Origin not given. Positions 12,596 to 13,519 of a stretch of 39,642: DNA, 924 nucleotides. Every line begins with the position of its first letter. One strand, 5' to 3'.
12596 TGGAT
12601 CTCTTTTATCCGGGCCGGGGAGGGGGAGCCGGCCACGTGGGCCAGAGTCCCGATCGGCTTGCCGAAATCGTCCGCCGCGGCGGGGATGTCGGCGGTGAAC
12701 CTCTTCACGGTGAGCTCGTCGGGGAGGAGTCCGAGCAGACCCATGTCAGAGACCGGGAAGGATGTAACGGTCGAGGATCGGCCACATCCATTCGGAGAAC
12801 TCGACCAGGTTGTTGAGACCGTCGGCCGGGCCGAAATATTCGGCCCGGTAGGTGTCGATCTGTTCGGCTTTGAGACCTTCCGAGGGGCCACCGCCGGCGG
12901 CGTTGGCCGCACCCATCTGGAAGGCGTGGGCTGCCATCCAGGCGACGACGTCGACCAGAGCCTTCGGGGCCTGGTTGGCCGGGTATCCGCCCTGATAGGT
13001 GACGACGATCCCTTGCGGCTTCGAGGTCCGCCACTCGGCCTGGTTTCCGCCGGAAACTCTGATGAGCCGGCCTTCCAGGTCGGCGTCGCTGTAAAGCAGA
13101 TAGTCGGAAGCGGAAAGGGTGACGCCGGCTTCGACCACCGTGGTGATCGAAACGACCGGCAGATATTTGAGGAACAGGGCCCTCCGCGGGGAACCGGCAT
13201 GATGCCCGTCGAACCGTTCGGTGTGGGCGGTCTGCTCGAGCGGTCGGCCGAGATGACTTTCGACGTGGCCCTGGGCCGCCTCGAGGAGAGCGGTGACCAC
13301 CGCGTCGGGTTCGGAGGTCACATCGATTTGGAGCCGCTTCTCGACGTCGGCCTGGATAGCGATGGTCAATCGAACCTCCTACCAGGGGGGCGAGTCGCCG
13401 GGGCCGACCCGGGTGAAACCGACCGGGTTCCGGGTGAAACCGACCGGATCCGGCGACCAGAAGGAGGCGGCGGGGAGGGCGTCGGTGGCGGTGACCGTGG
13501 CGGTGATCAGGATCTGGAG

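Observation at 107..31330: Dispersed parS-like palindrome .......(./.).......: five exact copies plus degenerate and half sites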

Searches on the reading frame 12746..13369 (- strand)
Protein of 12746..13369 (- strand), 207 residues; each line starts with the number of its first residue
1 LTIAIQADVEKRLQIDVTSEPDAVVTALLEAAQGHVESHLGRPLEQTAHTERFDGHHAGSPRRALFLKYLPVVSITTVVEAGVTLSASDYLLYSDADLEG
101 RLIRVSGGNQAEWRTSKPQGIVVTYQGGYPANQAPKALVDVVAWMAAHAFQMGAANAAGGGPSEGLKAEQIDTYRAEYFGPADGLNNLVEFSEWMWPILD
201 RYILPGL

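Call 11: search_protein_families(library=pfam, proteins=[window:12746-13369:-], max_evalue=0.01)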
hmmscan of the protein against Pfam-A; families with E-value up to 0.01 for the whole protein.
window:12746-13369:- (207 aa): 0 families

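Call 12: search_protein_families(library=phrogs, proteins=[window:12746-13369:-], max_evalue=0.001)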
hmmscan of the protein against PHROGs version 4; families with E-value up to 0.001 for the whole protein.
window:12746-13369:- (207 aa): 2 families
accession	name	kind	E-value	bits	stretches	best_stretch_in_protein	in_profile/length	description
phrog_442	-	connector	3.1e-31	109.7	1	4-206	88-264/270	head-tail adaptor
phrog_2377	-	connector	3.6e-05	24.7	1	1-158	1-132/184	head-tail adaptor Ad1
